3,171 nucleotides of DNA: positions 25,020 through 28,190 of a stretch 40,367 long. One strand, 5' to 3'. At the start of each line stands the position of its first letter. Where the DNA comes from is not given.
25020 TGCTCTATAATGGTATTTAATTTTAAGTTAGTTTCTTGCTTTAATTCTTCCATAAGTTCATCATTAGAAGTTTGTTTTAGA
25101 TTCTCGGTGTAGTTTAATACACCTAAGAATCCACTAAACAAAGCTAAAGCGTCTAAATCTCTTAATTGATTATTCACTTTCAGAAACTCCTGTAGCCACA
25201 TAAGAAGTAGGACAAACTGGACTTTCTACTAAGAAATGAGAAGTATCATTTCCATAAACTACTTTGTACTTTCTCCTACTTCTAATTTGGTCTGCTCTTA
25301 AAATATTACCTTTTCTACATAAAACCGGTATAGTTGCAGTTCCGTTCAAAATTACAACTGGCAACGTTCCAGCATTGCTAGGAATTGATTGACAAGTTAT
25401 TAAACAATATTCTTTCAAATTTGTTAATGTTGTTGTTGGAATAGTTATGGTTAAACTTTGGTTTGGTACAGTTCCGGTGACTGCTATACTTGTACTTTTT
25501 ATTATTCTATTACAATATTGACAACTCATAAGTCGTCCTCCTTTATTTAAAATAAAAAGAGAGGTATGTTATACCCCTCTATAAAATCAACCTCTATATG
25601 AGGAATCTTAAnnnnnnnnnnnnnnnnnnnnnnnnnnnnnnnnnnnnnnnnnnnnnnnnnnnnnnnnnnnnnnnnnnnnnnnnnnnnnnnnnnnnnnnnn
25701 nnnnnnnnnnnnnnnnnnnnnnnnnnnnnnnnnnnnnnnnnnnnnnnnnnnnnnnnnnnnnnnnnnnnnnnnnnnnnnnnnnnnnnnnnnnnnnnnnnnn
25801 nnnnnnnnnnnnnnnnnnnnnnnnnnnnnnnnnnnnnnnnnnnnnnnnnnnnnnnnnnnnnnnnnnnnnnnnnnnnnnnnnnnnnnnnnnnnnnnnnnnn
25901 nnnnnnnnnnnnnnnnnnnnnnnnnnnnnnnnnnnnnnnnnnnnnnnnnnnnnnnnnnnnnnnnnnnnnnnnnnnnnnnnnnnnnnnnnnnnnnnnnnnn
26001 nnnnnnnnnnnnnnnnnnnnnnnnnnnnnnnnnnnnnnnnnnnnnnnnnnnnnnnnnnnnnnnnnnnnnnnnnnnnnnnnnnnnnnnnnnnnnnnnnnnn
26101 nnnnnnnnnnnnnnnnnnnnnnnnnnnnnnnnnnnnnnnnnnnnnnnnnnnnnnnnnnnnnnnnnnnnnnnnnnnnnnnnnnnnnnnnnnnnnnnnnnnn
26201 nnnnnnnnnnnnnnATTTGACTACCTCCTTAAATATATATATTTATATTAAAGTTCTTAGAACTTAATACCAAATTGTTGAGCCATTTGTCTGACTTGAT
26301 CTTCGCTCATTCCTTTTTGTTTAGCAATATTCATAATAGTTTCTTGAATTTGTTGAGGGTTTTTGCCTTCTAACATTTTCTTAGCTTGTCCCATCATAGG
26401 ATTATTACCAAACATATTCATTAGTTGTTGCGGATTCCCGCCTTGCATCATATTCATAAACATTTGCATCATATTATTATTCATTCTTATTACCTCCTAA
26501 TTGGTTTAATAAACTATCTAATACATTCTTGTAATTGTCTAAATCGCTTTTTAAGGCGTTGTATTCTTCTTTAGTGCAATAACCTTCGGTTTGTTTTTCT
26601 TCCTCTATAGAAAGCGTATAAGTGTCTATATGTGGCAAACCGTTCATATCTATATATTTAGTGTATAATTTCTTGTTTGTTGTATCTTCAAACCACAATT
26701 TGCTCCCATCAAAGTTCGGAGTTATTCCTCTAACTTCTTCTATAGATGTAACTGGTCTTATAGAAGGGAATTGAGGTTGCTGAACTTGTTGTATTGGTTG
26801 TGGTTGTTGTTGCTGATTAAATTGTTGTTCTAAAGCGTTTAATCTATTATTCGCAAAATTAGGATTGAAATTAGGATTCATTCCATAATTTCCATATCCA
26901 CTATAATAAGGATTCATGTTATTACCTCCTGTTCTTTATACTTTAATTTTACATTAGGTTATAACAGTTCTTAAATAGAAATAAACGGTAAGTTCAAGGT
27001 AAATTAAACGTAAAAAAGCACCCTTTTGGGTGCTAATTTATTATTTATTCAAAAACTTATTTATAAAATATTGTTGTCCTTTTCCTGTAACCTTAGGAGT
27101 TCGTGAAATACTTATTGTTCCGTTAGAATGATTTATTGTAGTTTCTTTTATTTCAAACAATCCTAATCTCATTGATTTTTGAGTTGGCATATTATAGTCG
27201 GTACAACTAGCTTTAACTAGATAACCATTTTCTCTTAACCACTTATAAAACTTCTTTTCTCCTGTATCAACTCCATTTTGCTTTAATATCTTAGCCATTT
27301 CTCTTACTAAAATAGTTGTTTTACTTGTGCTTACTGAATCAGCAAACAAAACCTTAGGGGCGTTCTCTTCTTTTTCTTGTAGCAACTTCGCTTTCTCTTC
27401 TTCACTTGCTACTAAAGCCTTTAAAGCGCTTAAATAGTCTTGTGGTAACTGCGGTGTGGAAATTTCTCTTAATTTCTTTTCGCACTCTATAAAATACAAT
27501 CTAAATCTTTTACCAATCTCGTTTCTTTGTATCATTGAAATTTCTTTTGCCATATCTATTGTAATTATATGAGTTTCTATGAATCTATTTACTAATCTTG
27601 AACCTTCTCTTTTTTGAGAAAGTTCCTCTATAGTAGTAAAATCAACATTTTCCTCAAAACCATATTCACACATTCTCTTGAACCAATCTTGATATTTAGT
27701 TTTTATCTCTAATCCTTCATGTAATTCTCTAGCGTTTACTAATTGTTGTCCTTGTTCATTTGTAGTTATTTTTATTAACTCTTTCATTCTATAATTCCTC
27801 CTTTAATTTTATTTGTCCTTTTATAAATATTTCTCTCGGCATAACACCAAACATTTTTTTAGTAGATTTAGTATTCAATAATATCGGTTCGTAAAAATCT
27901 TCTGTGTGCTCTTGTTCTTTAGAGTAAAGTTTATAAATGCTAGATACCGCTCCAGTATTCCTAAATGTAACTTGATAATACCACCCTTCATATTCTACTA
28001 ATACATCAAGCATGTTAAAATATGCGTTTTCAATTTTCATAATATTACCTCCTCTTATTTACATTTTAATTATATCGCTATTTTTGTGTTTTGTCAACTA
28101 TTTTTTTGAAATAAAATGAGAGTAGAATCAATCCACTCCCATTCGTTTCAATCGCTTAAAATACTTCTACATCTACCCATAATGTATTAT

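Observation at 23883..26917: Seven-gene cargo cluster of low-complexity proteins (Q/N/Y-rich, Met/Gln-rich, Gly/Cys-rich, Thr/Cys-rich) between a terminator and iteron array B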

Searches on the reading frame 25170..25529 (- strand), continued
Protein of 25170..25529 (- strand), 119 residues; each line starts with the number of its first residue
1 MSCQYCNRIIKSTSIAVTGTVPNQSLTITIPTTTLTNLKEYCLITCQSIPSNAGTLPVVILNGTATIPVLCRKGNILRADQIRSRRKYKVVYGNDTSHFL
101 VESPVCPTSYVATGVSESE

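Call 90: fold_search(model_id=the predicted structure, library=pdb)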
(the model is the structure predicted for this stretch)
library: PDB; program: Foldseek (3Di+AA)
matches with E <= 10: 207; with E <= 0.001: 0
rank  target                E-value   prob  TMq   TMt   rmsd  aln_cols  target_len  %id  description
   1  9b45_2                3.0e-02  0.98  0.45  0.19   5.7       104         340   12  Pseudomonas phage Pa193 baseplate complex and tail fiber (released 2024-10-16)
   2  2qdl_B                1.9e-01  0.18  0.27  0.23  13.7       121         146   16  Crystal structure of scaffolding protein TtCheW from Thermoanaerobacter tengcongensis (released 2007-09-04)
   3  8tc7_B                2.1e-01  0.21  0.24  0.09  12.0       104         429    7  Human asparaginyl-tRNA synthetase, apo form (released 2024-02-07)
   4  2ch4_W                2.4e-01  0.25  0.29  0.26  11.9        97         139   11  Complex between Bacterial Chemotaxis histidine kinase CheA domains P4 and P5 and receptor-adaptor protein CheW (released 2006-04-18)
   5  9f4a_LA               2.8e-01  0.16  0.28  0.15  10.6       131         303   14  Interface between baseplate cup and extended tail tube/sheath of Klebsiella phage KP1 variant vB_Kpn_Lilla1 (released 2025-05-14)
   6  2ch4_A                3.0e-01  0.35  0.32  0.13  12.1       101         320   10  Complex between Bacterial Chemotaxis histidine kinase CheA domains P4 and P5 and receptor-adaptor protein CheW (released 2006-04-18)
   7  8tc7_A                3.5e-01  0.15  0.24  0.09  12.1       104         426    7  Human asparaginyl-tRNA synthetase, apo form (released 2024-02-07)
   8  2xgt_B                4.0e-01  0.18  0.25  0.09  11.6       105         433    8  Asparaginyl-tRNA synthetase from Brugia malayi complexed with the sulphamoyl analogue of asparaginyl-adenylate (released 2010-12-15)
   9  2ch4_Y                4.2e-01  0.23  0.30  0.27  11.9        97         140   11  Complex between Bacterial Chemotaxis histidine kinase CheA domains P4 and P5 and receptor-adaptor protein CheW (released 2006-04-18)
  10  8tc7_D                4.2e-01  0.14  0.24  0.09  12.2       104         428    7  Human asparaginyl-tRNA synthetase, apo form (released 2024-02-07)
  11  9a72_B                4.5e-01  0.13  0.28  0.23  14.6       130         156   12  Integrative model of YFMS-CHEW by crosslinking MS and deep learning (released 2024-09-18)
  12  8tc8_A                6.7e-01  0.13  0.24  0.09  11.0        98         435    6  Human asparaginyl-tRNA synthetase bound to adenosine 5'-sulfamate (released 2024-02-07)
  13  9f4a_LS               7.1e-01  0.18  0.30  0.08   9.3        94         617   11  Interface between baseplate cup and extended tail tube/sheath of Klebsiella phage KP1 variant vB_Kpn_Lilla1 (released 2025-05-14)
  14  8c5v_E                7.1e-01  0.14  0.28  0.24  12.0        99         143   11  Chemotaxis core signalling unit from E protein lysed E. coli cells (released 2023-09-13)
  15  8h53_C                7.1e-01  0.12  0.24  0.09  11.5       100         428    6  Human asparaginyl-tRNA synthetase in complex with asparagine-AMP (released 2023-10-25)
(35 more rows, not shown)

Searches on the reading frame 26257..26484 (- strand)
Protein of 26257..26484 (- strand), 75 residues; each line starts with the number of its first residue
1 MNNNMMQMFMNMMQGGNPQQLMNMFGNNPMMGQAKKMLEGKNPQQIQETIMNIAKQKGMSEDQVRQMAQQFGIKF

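Call 5: search_protein_families(library=pfam, proteins=[window:26257-26484:-], max_evalue=1)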
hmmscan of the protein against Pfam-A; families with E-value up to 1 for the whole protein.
window:26257-26484:- (75 aa): 12 families
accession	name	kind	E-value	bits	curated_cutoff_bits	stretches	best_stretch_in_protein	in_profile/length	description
PF01466.24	Skp1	-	0.004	17.4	22.3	0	36-50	13-27/48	Skp1 family, dimerisation domain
PF09312.16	SurA_N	-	0.0095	16.5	30.8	1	28-75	54-101/118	SurA N-terminal domain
PF22333.2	Ago_PAZ_arc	-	0.013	16.3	27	1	24-66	23-65/96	Argonaute, PAZ domain, archaea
PF05213.18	Corona_NS2A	-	0.013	15.3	23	1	24-68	80-123/267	Coronavirus NS2A protein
PF05698.19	Trigger_C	-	0.02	15.4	22.7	1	43-69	113-139/162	Bacterial trigger factor protein (TF) C-terminus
PF11588.13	DUF3243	-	0.032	15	27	1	50-72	16-38/79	Protein of unknown function (DUF3243)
PF01418.23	HTH_6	-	0.032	14.6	28.3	1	43-74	30-61/77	Helix-turn-helix domain, rpiR family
PF12321.13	DUF3634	-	0.039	14.8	25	1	35-74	34-72/105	Protein of unknown function (DUF3634)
PF16928.10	Inj_translocase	-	0.045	13.9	29.7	1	3-63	65-125/218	DNA/protein translocase of phage P22 injectosome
PF07742.17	BTG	-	0.057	13.5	23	1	27-69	49-92/117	BTG family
PF13551.12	HTH_29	-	0.081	13.5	28.1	1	49-67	14-32/64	Winged helix-turn helix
PF11985.13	Phage_Mu_Gp27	-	0.19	12.6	28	1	33-71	124-169/173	Bacteriophage Mu, Gp27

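Call 6: search_protein_families(library=phrogs, proteins=[window:26257-26484:-], max_evalue=0.01)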
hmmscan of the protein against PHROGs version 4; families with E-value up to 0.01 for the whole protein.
window:26257-26484:- (75 aa): 0 families

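Call 7: search_protein_families(library=ncbifam, proteins=[window:26257-26484:-], max_evalue=1)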
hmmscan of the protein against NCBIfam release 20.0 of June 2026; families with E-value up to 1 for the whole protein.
window:26257-26484:- (75 aa): 4 families
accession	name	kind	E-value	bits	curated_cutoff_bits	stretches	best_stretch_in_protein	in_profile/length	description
TIGR02684.1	dnstrm_HI1420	hypoth_equivalog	0.0012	18.9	53.7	1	36-72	23-54/89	addiction module antidote protein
NF008038.0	PRK10770.1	equivalog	0.01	14.7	394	1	27-74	77-124/431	peptidylprolyl isomerase SurA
TIGR04567.1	RNAP_delt_lowGC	equivalog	0.034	14.3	42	1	33-71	8-47/83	DNA-directed RNA polymerase subunit delta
TIGR02844.1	spore_III_D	equivalog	0.18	12.1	111.5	1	45-73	3-31/80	sporulation transcriptional regulator SpoIIID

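Call 8: search_protein_families(library=padloc, proteins=[window:26257-26484:-], max_evalue=1)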
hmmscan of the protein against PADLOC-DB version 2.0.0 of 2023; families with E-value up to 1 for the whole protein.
window:26257-26484:- (75 aa): 0 families

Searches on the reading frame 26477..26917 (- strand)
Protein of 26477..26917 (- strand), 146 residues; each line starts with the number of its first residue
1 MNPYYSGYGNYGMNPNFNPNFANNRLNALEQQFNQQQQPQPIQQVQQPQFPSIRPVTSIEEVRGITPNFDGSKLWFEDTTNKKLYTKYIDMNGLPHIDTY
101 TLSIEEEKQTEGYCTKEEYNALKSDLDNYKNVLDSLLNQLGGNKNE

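Call 5: search_protein_families(library=pfam, proteins=[window:26477-26917:-], max_evalue=1)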
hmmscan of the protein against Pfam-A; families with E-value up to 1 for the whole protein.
window:26477-26917:- (146 aa): 0 families

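Call 6: search_protein_families(library=phrogs, proteins=[window:26477-26917:-], max_evalue=0.01)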
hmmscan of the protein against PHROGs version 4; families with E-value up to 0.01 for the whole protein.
window:26477-26917:- (146 aa): 2 families
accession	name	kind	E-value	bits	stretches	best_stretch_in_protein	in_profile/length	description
phrog_21718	-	unknown function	7.5e-08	33.5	1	3-137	13-148/159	-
phrog_2671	-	tail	0.0086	17.2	0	105-140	82-120/125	tail fiber protein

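Call 7: search_protein_families(library=ncbifam, proteins=[window:26477-26917:-], max_evalue=1)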
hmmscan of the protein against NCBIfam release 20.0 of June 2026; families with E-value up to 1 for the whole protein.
window:26477-26917:- (146 aa): 0 families

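Call 8: search_protein_families(library=padloc, proteins=[window:26477-26917:-], max_evalue=1)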
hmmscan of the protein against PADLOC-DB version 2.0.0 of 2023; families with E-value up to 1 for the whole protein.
window:26477-26917:- (146 aa): 0 families

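Call 19: find_homologous_proteins(query=window:26477-26917:-, max_evalue=0.001)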
Query window:26477-26917:- (146 aa): 16 proteins with E <= 0.001 among 81 candidates.
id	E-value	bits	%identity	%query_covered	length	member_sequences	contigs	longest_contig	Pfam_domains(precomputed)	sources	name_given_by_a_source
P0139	8.4e-92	323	99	100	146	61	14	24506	-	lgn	-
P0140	1.4e-60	222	66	100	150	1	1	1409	-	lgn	-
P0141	8.8e-60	219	69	100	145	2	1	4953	-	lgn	-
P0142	1.1e-56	209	67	100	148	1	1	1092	-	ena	-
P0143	4.3e-33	133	57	65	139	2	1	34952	-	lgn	-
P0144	1.3e-32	131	56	64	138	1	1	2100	-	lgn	-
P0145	1.1e-31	128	55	65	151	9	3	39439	-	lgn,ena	-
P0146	1.1e-31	128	54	64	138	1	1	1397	-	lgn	-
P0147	1.6e-30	124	61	64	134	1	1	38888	-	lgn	-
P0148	1.1e-29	121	55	62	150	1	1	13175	-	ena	-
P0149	1.0e-25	109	47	73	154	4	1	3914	-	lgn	-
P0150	1.6e-21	95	48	68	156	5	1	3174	-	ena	-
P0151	8.6e-16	76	43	62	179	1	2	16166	-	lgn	-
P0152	2.0e-7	49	43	49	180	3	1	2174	-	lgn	-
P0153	1.1e-4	40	38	54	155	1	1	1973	-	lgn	-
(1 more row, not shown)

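Call 55: search_solved_structures(query=A2, max_evalue=10, show_alignments=2)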
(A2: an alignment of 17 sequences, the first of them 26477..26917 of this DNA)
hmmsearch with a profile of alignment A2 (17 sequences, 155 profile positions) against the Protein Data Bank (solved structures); distinct sequences matched with E-value up to 10: 2.
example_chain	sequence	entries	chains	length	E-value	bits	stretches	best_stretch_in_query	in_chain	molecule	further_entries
8i7o_YI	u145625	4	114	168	0.81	12.9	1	26-76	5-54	Sperm acrosome-associated protein 9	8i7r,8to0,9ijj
9s7g_E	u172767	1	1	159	0.85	12.9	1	26-76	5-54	Sperm acrosome-associated protein 9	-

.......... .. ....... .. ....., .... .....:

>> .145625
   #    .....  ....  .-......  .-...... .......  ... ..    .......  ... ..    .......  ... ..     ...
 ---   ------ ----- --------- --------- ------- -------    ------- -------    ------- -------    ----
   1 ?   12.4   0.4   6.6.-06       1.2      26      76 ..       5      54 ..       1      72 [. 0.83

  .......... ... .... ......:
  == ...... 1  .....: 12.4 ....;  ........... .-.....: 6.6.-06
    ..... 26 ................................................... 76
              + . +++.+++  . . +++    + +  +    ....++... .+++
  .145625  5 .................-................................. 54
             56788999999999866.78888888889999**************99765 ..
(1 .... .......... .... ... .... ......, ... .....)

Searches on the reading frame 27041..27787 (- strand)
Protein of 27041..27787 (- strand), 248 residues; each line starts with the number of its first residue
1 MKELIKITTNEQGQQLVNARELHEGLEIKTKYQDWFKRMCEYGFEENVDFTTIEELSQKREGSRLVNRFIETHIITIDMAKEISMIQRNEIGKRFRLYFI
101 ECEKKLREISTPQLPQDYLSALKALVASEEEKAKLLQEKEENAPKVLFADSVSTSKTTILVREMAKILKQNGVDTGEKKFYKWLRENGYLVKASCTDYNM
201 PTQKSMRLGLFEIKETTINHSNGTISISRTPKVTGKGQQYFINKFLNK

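Call 5: search_protein_families(library=pfam, proteins=[window:27041-27787:-], max_evalue=1)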
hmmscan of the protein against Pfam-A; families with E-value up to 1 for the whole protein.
window:27041-27787:- (248 aa): 3 families
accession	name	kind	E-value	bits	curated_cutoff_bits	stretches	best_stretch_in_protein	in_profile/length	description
PF03374.19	ANT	-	7.7e-36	123.2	25.3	1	137-247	2-107/108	Phage antirepressor protein KilAC domain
PF08346.17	AntA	-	2.5e-24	86.1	27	1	17-89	1-68/68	AntA/AntB antirepressor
PF07408.16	DUF1507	-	0.4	11.1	25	0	42-69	45-72/85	Protein of unknown function (DUF1507)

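Call 6: search_protein_families(library=phrogs, proteins=[window:27041-27787:-], max_evalue=0.01)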
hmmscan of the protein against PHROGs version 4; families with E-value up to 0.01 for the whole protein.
window:27041-27787:- (248 aa): 12 families
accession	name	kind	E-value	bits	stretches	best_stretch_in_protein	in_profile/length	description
phrog_63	-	transcription regulation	1.4e-79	269.4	1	1-247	117-358/431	anti-repressor Ant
phrog_9438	-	transcription regulation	5.3e-44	150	1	140-247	6-113/121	anti-repressor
phrog_130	-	transcription regulation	8.7e-40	138.1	1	8-247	172-410/480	anti-repressor Ant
phrog_5817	-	transcription regulation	4.7e-33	116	1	5-143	15-151/210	anti-repressor Ant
phrog_15968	-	transcription regulation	1.6e-32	112.6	1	181-247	2-68/73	anti-repressor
phrog_373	-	transcription regulation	6.3e-24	86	1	1-174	84-263/373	anti-repressor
phrog_377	-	transcription regulation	2e-22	81.1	1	11-125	15-131/213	anti-repressor Ant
phrog_6904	-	unknown function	1.2e-20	74.5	1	1-87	2-90/95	-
phrog_14211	-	transcription regulation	1.5e-15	58.4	1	6-115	6-141/234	anti-repressor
phrog_4936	-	transcription regulation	1.5e-05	26.1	1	44-141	66-156/257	transcriptional regulator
phrog_31873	-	unknown function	0.0014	19.7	1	4-38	13-47/65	-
phrog_5689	-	unknown function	0.0054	18.1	0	176-243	15-77/91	-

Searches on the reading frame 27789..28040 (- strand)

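Call 5: search_protein_families(library=pfam, proteins=[window:27789-28040:-], max_evalue=1)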
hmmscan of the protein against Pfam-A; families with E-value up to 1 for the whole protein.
window:27789-28040:- (83 aa): 1 family
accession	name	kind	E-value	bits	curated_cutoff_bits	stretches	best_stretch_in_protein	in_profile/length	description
PF24154.1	Tis1_ImmP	-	0.037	14.6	27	1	5-47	6-46/74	Tis1 immunity protein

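Call 6: search_protein_families(library=phrogs, proteins=[window:27789-28040:-], max_evalue=0.01)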
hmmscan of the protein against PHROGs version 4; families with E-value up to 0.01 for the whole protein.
window:27789-28040:- (83 aa): 1 family
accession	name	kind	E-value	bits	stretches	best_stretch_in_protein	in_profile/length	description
phrog_18552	-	unknown function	2.8e-59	198.3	1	1-83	1-83/83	-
